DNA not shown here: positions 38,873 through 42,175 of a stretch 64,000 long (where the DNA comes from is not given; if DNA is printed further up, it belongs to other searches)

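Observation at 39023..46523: Five-gene SWIM-like / unknown / VWA / MoxR-AAA+ / DUF5682-like operon (YehLMPQ-like): best candidate for an uncharacterised system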

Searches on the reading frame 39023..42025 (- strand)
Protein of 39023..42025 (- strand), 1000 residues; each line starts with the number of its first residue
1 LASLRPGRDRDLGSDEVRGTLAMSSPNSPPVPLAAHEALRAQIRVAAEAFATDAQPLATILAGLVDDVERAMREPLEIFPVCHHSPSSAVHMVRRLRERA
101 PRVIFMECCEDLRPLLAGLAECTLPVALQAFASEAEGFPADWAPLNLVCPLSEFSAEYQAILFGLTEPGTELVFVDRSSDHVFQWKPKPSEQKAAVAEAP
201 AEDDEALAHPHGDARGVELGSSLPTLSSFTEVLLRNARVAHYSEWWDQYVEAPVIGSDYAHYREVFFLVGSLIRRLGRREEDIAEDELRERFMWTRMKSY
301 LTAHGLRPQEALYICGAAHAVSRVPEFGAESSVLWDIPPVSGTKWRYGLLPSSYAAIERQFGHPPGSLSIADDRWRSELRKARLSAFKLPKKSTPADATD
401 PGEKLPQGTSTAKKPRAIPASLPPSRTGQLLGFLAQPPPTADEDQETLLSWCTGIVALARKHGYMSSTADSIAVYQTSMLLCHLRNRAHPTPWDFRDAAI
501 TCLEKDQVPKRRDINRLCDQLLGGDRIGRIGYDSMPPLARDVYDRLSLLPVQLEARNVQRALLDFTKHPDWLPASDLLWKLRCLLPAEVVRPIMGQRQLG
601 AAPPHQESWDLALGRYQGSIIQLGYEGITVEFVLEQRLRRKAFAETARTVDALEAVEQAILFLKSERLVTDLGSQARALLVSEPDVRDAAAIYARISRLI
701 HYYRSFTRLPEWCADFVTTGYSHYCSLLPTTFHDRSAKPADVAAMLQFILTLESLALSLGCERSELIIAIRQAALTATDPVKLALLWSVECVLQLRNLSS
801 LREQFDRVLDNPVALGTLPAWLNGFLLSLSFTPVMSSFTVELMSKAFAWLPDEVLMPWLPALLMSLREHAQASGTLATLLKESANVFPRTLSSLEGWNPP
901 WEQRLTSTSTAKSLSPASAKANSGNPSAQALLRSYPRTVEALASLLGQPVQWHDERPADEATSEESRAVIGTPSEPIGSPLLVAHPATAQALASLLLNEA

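Call 4: search_protein_families(library=pfam, proteins=[window:39023-42025:-], max_evalue=0.01)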
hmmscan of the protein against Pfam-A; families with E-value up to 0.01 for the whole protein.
window:39023-42025:- (1000 aa): 1 family
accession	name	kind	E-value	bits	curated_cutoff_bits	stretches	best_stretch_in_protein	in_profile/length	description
PF18934.5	DUF5682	-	2.2e-27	96.2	26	1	95-862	4-673/727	Family of unknown function (DUF5682)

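Call 5: search_protein_families(library=padloc, proteins=[window:39023-42025:-], max_evalue=0.01)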
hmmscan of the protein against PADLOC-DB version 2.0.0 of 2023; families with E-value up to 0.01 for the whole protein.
window:39023-42025:- (1000 aa): 0 families

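Call 6: search_protein_families(library=ncbifam, proteins=[window:39023-42025:-], max_evalue=0.01)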
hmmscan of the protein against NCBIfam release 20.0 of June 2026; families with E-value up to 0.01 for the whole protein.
window:39023-42025:- (1000 aa): 0 families

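Call 22: find_homologous_proteins(query=window:39023-41959:-)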
Query window:39023-41959:- (978 aa): 2214 proteins with E <= 0.001 among 8000 candidates; the best 120 are listed.
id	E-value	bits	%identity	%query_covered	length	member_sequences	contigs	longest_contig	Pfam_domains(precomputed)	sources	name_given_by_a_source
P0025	0.0e+0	2085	95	100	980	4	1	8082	PF18934.6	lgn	-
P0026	0.0e+0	1628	75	98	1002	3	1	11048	PF18934.6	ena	-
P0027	0.0e+0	1616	76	97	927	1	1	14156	PF18934.6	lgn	-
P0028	0.0e+0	1589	73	96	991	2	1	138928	PF18934.6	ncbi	ncbi:MAG: DUF5682 family protein [Verrucomicrobiota bacterium]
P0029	0.0e+0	1580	72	99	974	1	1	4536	PF18934.6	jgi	jgi:hypothetical protein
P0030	0.0e+0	1531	72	95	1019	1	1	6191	PF18934.6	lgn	-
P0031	0.0e+0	1439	66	96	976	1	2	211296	PF18934.6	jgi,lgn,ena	-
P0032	0.0e+0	1334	62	96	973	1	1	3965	PF18934.6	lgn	-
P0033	0.0e+0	1253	70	81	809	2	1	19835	PF18934.6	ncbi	-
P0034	0.0e+0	1221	57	98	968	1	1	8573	PF18934.6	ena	-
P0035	0.0e+0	1214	58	97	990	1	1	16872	PF18934.6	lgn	-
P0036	0.0e+0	1214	57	95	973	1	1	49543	PF18934.6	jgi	jgi:hypothetical protein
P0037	0.0e+0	1213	60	94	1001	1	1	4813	PF18934.6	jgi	jgi:hypothetical protein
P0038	0.0e+0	1211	57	98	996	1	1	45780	PF18934.6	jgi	jgi:hypothetical protein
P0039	0.0e+0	1206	58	98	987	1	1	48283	PF18934.6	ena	-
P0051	0.0e+0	1172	56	100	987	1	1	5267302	PF18934.6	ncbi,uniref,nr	ncbi:DUF5682 family protein [Paludisphaera mucosa]|uniref:DUF5682 family protein n=1 Tax=Paludisphae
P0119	0.0e+0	1038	53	92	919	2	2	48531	PF18934.6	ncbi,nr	ncbi:MAG: DUF5682 family protein [Chloroflexi bacterium]|nr:DUF5682 family protein [Chloroflexota ba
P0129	0.0e+0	1031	49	98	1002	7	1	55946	PF18934.6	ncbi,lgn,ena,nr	ncbi:MAG TPA: DUF5682 family protein [Polyangiaceae bacterium]|nr:DUF5682 family protein [Polyangiac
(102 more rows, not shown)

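Call 23: find_encoding_contigs(protein=P0051, flank=10000, max_places=1)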
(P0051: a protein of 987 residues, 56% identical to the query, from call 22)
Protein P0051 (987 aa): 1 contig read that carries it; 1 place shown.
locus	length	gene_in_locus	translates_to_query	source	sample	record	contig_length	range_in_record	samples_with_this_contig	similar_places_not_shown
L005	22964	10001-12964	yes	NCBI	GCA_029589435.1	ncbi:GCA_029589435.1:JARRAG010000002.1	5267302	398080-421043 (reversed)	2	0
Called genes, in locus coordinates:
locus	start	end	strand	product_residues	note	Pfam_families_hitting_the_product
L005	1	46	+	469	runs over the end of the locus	PF13204:Apiosidase (weak), PF19815:DUF6298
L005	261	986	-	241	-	-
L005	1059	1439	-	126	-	PF22668:DUF7009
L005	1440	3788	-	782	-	PF00384:Molybdopterin, PF01568:Molydop_binding (weak)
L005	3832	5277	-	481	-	-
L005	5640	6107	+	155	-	-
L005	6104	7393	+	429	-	-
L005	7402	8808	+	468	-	PF13519:VWA_2 (faint), PF05762:VWA_CoxE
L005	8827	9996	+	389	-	PF07728:AAA_5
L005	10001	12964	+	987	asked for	PF18934:DUF5682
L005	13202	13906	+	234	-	PF00156:Pribosyltran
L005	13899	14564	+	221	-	PF01738:DLH, PF12146:Hydrolase_4 (faint), PF12697:Abhydrolase_6 (faint)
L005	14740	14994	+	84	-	PF02814:UreE_N (weak)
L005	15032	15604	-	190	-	-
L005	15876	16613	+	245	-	PF14243:R2K_3, PF18299:R2K_2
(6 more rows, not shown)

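Call 24: find_encoding_contigs(protein=P0129, flank=10000, max_places=1)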
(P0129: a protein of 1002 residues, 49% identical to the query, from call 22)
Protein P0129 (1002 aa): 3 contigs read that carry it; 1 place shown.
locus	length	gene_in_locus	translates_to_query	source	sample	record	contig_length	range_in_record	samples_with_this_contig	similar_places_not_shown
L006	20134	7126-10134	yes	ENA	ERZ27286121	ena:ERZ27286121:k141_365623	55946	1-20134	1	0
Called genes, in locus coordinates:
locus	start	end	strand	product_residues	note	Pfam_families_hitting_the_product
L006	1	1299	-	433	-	?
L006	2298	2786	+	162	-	-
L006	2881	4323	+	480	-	-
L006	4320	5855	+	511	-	PF05762:VWA_CoxE, PF13519:VWA_2 (weak)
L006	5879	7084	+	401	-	PF07728:AAA_5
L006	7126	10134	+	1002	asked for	PF18934:DUF5682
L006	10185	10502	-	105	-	PF01985:CRS1_YhbY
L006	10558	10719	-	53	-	-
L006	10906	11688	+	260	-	PF01370:Epimerase, PF04321:RmlD_sub_bind, PF13460:NAD_binding_10 (faint)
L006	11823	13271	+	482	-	PF00092:VWA, PF13519:VWA_2, PF13768:VWA_3 (weak)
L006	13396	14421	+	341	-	PF08240:ADH_N, PF00107:ADH_zinc_N, PF13602:ADH_zinc_N_2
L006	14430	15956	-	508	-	PF00092:VWA, PF13519:VWA_2, PF13768:VWA_3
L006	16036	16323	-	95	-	-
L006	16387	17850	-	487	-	-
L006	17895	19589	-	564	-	PF03571:Peptidase_M49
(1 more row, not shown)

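Call 25: find_encoding_contigs(protein=P0119, flank=10000, max_places=1)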
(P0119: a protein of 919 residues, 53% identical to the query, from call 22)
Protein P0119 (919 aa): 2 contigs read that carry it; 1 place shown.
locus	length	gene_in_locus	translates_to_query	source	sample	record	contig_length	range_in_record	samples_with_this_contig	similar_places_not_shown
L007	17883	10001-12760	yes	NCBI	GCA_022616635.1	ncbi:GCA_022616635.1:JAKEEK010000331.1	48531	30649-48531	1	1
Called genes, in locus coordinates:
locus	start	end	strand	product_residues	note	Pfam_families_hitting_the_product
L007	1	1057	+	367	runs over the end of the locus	PF12705:PDDEXK_1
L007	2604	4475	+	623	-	PF13361:UvrD_C, PF13538:UvrD_C_2 (faint)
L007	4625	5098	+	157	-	-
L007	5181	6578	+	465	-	-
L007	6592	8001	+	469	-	PF05762:VWA_CoxE, PF13519:VWA_2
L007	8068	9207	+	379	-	PF07728:AAA_5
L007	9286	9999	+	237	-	PF00067:p450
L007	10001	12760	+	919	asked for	PF18934:DUF5682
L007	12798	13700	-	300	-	PF19327:Ap4A_phos_N, PF09830:ATP_transf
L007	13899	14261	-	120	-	-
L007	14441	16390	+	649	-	PF13522:GATase_6, PF13537:GATase_7, PF00733:Asn_synthase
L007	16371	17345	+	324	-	PF13439:Glyco_transf_4, PF13579:Glyco_trans_4_4 (weak), PF13692:Glyco_trans_1_4, PF00534:Glycos_transf_1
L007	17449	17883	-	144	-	?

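Call 29: search_solved_structures(query=A3, max_evalue=1)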
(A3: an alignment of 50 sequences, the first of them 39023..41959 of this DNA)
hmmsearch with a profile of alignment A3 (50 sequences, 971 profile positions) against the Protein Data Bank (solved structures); distinct sequences matched with E-value up to 1: 1.
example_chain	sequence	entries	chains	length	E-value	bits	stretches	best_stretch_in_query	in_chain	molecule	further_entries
8pih_C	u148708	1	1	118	0.77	11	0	669-708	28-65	nanobdoy AM1-1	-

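Call 37: find_related_loci(query=A3, collection=genome_contigs, flank=8000)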
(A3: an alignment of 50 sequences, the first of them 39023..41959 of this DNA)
Query A3 (978 aa) in genome_contigs; peptide patterns used: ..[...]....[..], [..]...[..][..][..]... (x = any residue, [..] = any of these).
599 stretches matched a pattern (row limit reached: there are more); 565 encode a relative of the query (tblastn E <= 1e-3); the best 80 are kept; 80 distinct loci.
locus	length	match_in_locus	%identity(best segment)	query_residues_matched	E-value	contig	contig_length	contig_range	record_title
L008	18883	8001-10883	73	13-949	0e+0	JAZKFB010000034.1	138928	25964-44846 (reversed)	MAG: Verrucomicrobiota bacterium isolate DC_HB_02_SPN181219-bin059 DCHB02SPN_B059_0_000000000034, whole genome shotgun s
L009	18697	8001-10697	75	13-925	0e+0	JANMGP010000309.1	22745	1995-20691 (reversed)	MAG: Verrucomicrobiaceae bacterium isolate OTE_70_metabat_418 OTE_70_k141_140126, whole genome shotgun sequence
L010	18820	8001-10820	58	12-933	0e+0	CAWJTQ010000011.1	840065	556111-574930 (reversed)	MAG: uncultured Isosphaeraceae bacterium isolate MFD04463.bin.2.81 genome assembly, contig: contig_32509, whole genome s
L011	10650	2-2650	59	80-976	0e+0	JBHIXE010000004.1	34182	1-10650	MAG: Verrucomicrobiales bacterium isolate MAG42 WDNA05_bin.25.permissive_4, whole genome shotgun sequence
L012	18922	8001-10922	56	15-973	0e+0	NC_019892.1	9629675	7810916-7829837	Singulisphaera acidiphila DSM 18658, complete sequence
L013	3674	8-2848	54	16-973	0e+0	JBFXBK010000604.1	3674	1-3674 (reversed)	MAG: Polyangiaceae bacterium isolate CA_2019_TPBS_44 NODE_87353_length_3674_cov_4.654920_TPBS, whole genome shotgun sequ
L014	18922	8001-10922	52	2-973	0e+0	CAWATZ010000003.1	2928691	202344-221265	MAG: uncultured Planctomycetota bacterium isolate MFD02248.bin.2.136 genome assembly, contig: contig_12958, whole genome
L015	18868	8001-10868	53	12-974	0e+0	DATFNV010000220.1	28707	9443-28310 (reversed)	MAG TPA_asm: Gemmataceae bacterium isolate SMAG_U9260 k141_542306, whole genome shotgun sequence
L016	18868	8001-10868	53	6-974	0e+0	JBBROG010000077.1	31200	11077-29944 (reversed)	MAG: Gemmatales bacterium isolate La1_metabat2.252 LA1C_B2.252_k141_1373401L_31200_cov_16.0000, whole genome shotgun seq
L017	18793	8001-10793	49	13-974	0e+0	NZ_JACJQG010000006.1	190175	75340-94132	Calothrix anomala FACHB-343 contig6, whole genome shotgun sequence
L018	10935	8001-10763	52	17-974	0e+0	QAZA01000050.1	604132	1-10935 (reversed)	Verrucomicrobia bacterium LW23 LW23_contig_7, whole genome shotgun sequence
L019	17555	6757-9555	49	13-974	0e+0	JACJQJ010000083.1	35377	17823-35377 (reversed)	Nostoc linckia FACHB-104 contig83, whole genome shotgun sequence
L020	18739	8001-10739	50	13-946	0e+0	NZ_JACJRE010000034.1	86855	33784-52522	Tolypothrix sp. FACHB-123 contig34, whole genome shotgun sequence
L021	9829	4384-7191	51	6-924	0e+0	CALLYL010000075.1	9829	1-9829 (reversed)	MAG TPA_asm: uncultured Myxococcales bacterium isolate SRR5676476_bin.50_CONCOCT_v1.1_MAG genome assembly, contig: ERZ72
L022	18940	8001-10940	49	13-974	0e+0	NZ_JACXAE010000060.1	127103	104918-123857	Iningainema tapete BLCC-T55 NODE_30_length_127103_cov_26.083322, whole genome shotgun sequence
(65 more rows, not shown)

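Call 49: predict_structure(alignment_id=A3)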
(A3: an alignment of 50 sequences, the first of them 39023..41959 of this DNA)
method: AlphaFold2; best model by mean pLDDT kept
length: 978 residues; sequences in the alignment: 50
mean_pLDDT: 81.8   pTM: 0.72
mean pLDDT of the five models: 81.8, 79.6, 78.6, 77.8, 77.2
residues with pLDDT >= 90: 479; 70-90: 291; 50-70: 100; < 50: 108
segments of 3 or more residues with pLDDT < 50: 1-8, 175-198, 376-380, 382-405, 887-903, 932-957
pLDDT, mean of each block of 10 residues (from residue 1): 45 61 66 75 87 93 93 95 95 93 92 79 89 95 95 85 66 49 41 41 75 79 82 86 90 77 89 96 97 89 91 89 91 87 87 90 90 52 45 39 53 65 87 91 89 93 80 91 68 86 86 93 96 93 96 97 95 90 93 92 90 95 95 97 97 97 94 95 93 97 97 95 96 94 96 95 97 94 89 90 94 93 90 90 81 86 87 83 54 37 57 71 60 39 32 46 69 60
secondary structure, 60 per line:
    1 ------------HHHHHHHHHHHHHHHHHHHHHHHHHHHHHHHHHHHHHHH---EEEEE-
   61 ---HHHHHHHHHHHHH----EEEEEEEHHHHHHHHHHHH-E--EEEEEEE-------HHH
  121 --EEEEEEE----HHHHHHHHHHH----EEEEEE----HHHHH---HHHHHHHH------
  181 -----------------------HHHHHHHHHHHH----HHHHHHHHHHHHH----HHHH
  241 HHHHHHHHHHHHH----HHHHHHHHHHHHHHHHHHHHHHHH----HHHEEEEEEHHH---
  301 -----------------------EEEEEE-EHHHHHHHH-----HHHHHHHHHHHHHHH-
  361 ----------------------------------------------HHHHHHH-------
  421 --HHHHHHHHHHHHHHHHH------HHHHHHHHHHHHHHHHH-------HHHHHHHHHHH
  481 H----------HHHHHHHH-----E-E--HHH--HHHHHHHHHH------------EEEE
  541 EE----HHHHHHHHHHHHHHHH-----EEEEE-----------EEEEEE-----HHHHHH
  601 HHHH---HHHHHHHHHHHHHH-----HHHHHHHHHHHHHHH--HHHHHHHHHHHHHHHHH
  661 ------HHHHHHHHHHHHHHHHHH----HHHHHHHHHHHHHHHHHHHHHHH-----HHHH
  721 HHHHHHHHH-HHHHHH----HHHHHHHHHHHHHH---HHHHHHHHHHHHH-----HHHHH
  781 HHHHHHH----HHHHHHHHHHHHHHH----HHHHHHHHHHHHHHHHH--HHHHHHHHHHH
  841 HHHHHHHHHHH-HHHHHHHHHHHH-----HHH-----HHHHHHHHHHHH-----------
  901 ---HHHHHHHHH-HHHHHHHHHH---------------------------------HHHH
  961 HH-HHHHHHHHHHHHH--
elements in order (helices of 4 or more, strands of 3 or more residues): H13-51 E55-59 H64-76 E81-87 H88-99 E104-110 E123-129 H134-144 E149-154 H159-163 H167-174 H204-215 H220-232 H237-253 H258-281 E289-294 E324-329 H332-339 H345-359 H407-413 H423-439 H446-462 H470-481 H492-499 H515-524 E537-542 H547-562 E568-572 E584-589 H595-604 H608-621 H627-641 H644-660 H667-684 H689-711 H717-729 H731-736 H741-754 H758-770 H776-787 H792-806 H811-827 H830-851 H853-864 H878-889 H904-912 H914-923 H957-962 H964-976

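Call 51: fold_search(model_id=the predicted structure, library=pdb)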
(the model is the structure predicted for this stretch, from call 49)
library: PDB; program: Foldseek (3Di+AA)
matches with E <= 10: 733; with E <= 0.001: 0
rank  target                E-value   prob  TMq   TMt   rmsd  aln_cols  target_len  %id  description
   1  8yjb_G                7.8e-02  0.35  0.12  0.13  19.3       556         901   13  Cryo-EM structure of the human DSS1-INTAC complex (released 2025-03-05)
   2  3nc0_D                7.8e-02  0.35  0.11  0.11  19.4       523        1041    8  Crystal structure of the HIV-1 Rev NES-CRM1-RanGTP nuclear export complex (crystal II) (released 2010-10-27)
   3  8urj_A                8.5e-02  0.33  0.15  0.15  24.4       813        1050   10  Cryo-EM structure of the HIV-1 nuclear export complex (released 2025-04-30)
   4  3gjx_A                8.9e-02  0.25  0.11  0.10  20.6       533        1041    9  Crystal Structure of the Nuclear Export Complex CRM1-Snurportin1-RanGTP (released 2009-05-26)
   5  6hc2_A                1.1e-01  0.57  0.12  0.22  13.8       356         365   13  Crystal structure of NuMA/LGN hetero-hexamers (released 2019-05-29)
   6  3nbz_A                1.2e-01  0.28  0.12  0.12  18.7       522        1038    9  Crystal structure of the HIV-1 Rev NES-CRM1-RanGTP nuclear export complex (crystal I) (released 2010-10-27)
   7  4hzk_A                1.3e-01  0.28  0.12  0.11  18.9       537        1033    9  Crystal structure of free CRM1 (crystal form 2) (released 2013-01-23)
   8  6skl_X                1.6e-01  0.18  0.12  0.16  30.2       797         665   10  Cryo-EM structure of the CMG Fork Protection Complex at a replication fork - Conformation 1 (released 2020-05-06)
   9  6tvo_A                1.7e-01  0.30  0.13  0.13  18.1       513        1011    8  Human CRM1-RanGTP in complex with Leptomycin B (released 2020-07-08)
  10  4hzk_B                1.7e-01  0.20  0.12  0.11  19.6       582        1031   10  Crystal structure of free CRM1 (crystal form 2) (released 2013-01-23)
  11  5dis_A                1.8e-01  0.38  0.14  0.14  18.1       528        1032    9  Crystal structure of a CRM1-RanGTP-SPN1 export complex bound to a 113 amino acid FG-repeat containing fragment of Nup2 (released 2015-11-04)
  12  2xa7_A                1.9e-01  0.33  0.13  0.19  22.6       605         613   14  AP2 clathrin adaptor core in active complex with cargo peptides (released 2010-07-21)
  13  4imj_A                2.0e-01  0.51  0.12  0.24  14.5       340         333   10  Novel Modifications on C-terminal Domain of RNA Polymerase II can Fine-tune the Phosphatase Activity of Ssu72 (released 2013-08-07)
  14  6uri_A                2.0e-01  0.15  0.09  0.12  22.7       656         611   11  HIV-1 Nef in complex with the CD4 cytoplasmic domain and the AP2 clathrin adaptor complex (released 2020-07-29)
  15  3nc1_A                2.2e-01  0.14  0.12  0.12  24.8       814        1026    8  Crystal structure of the CRM1-RanGTP complex (released 2010-10-27)
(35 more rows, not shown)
